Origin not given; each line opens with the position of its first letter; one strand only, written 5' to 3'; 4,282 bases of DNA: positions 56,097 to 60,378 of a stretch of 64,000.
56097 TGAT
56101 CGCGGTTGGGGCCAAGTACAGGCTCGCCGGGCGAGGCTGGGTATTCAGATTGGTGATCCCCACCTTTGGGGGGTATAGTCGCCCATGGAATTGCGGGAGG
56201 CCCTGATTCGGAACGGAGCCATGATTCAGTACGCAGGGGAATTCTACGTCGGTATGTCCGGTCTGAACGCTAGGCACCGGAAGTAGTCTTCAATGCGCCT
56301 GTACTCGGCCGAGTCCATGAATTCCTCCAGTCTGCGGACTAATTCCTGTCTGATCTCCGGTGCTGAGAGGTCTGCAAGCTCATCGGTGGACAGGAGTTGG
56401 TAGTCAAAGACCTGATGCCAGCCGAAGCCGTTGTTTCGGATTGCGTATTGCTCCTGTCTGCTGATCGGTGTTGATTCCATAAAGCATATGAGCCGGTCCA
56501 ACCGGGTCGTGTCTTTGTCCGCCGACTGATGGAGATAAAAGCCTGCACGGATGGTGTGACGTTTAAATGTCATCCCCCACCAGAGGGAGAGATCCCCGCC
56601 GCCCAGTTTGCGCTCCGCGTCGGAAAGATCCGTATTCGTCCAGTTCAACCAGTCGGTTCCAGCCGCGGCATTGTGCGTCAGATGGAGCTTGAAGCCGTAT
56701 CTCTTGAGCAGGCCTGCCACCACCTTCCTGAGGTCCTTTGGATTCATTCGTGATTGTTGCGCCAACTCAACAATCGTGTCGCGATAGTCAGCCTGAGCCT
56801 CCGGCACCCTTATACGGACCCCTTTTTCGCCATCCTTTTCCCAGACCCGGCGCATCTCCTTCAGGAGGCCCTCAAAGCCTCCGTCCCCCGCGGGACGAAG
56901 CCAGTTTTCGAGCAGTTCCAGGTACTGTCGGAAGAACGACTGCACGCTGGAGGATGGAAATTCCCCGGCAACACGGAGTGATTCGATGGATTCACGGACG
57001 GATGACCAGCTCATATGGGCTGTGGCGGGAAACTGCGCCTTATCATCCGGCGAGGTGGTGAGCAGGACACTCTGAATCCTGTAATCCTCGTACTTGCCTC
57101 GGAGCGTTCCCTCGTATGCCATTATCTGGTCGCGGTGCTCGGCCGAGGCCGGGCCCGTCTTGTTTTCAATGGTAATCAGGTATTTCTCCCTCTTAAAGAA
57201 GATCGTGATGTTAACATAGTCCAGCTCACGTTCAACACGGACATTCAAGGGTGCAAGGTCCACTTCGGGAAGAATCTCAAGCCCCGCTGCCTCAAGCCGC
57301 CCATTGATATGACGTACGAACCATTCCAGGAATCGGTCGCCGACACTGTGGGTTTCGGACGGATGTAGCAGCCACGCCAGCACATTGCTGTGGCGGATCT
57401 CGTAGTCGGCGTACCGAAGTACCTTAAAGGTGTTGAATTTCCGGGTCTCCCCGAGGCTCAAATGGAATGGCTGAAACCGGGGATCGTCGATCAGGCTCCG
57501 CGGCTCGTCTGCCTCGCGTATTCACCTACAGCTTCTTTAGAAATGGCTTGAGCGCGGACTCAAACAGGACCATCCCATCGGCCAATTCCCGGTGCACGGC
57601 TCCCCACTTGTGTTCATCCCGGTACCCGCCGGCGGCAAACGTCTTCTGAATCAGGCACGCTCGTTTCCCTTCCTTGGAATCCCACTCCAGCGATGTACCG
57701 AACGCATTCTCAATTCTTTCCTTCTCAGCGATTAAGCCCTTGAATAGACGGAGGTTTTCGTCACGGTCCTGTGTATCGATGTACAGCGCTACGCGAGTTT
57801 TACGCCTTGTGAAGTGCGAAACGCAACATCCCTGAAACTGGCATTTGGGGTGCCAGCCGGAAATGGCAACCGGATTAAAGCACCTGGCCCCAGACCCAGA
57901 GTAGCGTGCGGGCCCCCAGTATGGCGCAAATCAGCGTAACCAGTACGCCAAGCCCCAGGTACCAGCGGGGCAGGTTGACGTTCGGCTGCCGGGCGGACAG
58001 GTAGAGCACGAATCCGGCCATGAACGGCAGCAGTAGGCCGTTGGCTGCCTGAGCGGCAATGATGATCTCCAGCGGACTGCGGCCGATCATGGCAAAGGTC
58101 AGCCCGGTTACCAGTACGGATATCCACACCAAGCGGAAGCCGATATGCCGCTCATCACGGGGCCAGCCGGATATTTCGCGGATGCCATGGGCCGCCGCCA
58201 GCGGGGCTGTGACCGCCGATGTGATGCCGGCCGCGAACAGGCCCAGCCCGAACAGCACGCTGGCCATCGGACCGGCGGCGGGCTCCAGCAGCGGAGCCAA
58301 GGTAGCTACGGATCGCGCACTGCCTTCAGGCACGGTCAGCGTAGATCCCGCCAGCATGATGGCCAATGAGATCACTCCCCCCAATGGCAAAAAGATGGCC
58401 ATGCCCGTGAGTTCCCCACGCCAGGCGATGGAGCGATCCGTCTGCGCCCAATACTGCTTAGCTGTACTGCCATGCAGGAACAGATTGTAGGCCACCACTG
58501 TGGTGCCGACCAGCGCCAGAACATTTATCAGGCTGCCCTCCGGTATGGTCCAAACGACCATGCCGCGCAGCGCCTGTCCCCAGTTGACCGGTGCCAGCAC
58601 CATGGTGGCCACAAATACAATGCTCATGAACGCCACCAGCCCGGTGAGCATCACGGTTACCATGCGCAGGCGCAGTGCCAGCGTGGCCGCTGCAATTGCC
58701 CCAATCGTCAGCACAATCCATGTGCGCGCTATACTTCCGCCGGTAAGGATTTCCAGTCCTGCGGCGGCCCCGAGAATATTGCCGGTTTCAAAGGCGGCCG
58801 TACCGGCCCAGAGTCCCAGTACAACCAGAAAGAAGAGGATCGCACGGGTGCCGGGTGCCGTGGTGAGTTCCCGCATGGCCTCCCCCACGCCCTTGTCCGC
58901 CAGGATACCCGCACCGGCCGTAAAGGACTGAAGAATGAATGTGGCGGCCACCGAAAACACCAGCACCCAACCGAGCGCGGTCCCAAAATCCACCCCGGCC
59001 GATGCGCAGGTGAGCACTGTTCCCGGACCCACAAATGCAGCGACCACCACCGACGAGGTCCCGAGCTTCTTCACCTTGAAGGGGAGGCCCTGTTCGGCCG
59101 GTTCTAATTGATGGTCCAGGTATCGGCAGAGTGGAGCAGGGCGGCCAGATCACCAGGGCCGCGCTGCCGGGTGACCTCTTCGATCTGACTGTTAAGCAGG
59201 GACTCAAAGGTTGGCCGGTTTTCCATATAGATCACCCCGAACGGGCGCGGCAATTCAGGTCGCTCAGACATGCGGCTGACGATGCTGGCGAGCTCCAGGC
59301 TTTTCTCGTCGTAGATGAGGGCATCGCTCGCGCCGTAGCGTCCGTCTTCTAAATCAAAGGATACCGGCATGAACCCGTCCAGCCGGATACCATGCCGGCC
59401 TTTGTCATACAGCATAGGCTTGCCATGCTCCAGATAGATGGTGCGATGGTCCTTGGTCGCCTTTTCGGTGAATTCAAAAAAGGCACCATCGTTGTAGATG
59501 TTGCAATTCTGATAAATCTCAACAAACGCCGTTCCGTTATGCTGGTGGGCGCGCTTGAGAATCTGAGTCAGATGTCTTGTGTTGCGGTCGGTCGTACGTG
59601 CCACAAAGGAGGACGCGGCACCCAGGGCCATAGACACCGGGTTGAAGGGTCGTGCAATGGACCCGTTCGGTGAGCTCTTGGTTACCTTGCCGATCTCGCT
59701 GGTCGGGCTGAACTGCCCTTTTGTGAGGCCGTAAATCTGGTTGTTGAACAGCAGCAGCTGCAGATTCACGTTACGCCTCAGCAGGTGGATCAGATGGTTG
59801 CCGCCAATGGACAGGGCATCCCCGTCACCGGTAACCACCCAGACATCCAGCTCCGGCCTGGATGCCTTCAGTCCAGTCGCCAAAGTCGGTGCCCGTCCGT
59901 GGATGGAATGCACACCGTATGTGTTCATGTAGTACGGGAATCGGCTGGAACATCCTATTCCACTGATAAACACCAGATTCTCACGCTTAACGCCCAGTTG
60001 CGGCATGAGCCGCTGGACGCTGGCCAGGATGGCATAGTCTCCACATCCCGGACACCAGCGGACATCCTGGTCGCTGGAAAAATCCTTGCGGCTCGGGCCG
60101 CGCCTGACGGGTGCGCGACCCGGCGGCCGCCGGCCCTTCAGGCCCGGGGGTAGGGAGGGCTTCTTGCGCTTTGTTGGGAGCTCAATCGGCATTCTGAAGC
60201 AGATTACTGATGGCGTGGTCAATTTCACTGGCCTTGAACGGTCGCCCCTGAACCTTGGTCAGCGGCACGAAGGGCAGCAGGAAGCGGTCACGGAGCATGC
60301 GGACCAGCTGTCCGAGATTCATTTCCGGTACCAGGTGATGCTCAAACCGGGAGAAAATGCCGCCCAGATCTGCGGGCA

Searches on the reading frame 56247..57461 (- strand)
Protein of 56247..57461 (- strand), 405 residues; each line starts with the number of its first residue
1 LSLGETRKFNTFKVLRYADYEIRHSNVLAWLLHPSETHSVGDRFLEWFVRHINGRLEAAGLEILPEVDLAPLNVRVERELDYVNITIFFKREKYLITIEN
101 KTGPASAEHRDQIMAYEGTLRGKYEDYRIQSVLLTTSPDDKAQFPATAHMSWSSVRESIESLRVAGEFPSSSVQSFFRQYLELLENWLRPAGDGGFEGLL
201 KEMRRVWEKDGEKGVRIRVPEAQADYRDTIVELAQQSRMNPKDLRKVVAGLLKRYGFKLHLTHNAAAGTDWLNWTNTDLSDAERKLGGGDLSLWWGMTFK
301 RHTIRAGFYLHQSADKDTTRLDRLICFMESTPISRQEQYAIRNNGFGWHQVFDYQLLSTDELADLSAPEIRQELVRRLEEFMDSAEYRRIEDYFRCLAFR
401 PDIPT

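Call 32: search_protein_families(library=pfam, proteins=[window:56247-57461:-], max_evalue=0.001)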
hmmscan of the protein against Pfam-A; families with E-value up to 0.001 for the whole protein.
window:56247-57461:- (405 aa): 1 family
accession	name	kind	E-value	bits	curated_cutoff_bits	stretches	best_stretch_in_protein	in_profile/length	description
PF14281.12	PDDEXK_4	-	2e-21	77.2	22.3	1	9-180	1-181/183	PD-(D/E)XK nuclease superfamily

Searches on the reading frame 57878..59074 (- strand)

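Call 32: search_protein_families(library=pfam, proteins=[window:57878-59074:-], max_evalue=0.001)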
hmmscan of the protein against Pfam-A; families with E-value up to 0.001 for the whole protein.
window:57878-59074:- (399 aa): 1 family
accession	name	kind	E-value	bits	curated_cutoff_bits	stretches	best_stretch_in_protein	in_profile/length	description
PF01566.24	Nramp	-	1.4e-57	195.9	29.8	1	22-362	3-346/357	Natural resistance-associated macrophage protein-like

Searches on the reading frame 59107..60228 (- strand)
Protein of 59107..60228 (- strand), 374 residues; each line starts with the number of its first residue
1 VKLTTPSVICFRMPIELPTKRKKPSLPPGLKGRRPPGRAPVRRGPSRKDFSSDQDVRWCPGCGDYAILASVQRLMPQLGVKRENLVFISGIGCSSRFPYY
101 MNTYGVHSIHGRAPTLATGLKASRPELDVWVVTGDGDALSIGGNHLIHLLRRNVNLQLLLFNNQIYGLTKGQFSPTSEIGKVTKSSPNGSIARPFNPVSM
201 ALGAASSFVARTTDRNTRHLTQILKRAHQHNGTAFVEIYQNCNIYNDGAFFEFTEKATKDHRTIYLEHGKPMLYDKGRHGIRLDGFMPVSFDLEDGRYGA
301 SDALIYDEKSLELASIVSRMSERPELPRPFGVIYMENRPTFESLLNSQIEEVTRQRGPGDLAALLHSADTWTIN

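Call 32: search_protein_families(library=pfam, proteins=[window:59107-60228:-], max_evalue=0.001)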
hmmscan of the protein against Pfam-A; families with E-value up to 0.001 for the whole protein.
window:59107-60228:- (374 aa): 1 family
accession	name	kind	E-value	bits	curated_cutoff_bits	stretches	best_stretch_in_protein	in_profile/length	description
PF02775.26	TPP_enzyme_C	-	1.2e-27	97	21.9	1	91-238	2-151/151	Thiamine pyrophosphate enzyme, C-terminal TPP binding domain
